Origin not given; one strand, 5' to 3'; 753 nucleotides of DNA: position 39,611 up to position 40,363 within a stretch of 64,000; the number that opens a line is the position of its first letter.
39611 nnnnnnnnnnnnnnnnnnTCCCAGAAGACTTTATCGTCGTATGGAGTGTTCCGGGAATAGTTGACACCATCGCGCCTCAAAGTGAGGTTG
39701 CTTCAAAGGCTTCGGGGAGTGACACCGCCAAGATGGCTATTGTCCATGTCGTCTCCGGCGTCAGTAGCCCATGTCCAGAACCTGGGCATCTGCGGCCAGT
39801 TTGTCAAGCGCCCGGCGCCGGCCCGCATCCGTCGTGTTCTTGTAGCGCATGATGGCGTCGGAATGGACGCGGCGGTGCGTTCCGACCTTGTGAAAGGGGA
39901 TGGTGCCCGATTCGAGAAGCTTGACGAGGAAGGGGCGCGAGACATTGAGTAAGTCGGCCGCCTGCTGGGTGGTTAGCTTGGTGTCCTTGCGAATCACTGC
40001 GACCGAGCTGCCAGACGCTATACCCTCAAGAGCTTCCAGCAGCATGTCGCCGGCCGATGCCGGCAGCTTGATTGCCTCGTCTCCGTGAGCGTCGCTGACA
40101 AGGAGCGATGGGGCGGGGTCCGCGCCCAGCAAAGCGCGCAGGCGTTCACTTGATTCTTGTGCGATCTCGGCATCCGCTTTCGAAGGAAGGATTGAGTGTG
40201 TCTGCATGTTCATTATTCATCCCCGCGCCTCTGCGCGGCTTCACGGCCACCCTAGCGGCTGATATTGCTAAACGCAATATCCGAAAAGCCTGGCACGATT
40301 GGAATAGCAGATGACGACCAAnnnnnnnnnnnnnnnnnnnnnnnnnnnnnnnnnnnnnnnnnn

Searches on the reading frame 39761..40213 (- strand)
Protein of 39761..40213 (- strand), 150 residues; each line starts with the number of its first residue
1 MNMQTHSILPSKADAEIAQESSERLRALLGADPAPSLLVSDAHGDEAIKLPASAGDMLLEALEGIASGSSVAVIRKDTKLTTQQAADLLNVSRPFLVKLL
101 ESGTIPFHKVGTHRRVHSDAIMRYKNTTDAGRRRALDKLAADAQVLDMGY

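Call 3: search_protein_families(library=pfam, proteins=[window:39761-40213:-], max_evalue=0.1)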
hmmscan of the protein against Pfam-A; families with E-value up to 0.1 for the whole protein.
window:39761-40213:- (150 aa): 3 families
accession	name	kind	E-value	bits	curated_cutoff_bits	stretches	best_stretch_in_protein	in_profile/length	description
PF12728.13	HTH_17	-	2.8e-12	47.1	27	1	80-126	2-48/51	Helix-turn-helix domain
PF11619.13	P53_C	-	0.0051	17.3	25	1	45-91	12-59/67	Transcription factor P53 - C terminal domain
PF09107.17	SelB-wing_3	-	0.023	14.7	23.2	1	74-101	3-30/47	Elongation factor SelB, winged helix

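Call 4: search_protein_families(library=ncbifam, proteins=[window:39761-40213:-], max_evalue=0.1)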
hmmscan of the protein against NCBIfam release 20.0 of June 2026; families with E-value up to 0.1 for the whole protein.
window:39761-40213:- (150 aa): 4 families
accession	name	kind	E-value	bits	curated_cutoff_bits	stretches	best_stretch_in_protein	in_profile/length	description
TIGR01764.1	excise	domain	5.7e-16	58.6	28.8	1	80-125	2-47/49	excisionase family DNA-binding protein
NF040990.2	MamR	equivalog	0.0037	17.5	100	1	73-124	37-88/91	magnetosome protein MamR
TIGR03830.1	CxxCG_CxxCG_HTH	subfamily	0.026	14.3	61.8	1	56-93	55-92/127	type II TA system antitoxin MqsA family protein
NF040522.1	VC1465_fam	subfamily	0.061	13.4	70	1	75-93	5-23/111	VC1465 family Xer recombination activation factor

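Call 8: search_protein_families(library=padloc, proteins=[window:39761-40213:-], max_evalue=0.1)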
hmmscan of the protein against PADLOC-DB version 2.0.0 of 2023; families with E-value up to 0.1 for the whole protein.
window:39761-40213:- (150 aa): 1 family
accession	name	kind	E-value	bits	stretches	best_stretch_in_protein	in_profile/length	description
PDLC04133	mad1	-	4.1e-08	31.4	1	79-129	5-55/60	mads_1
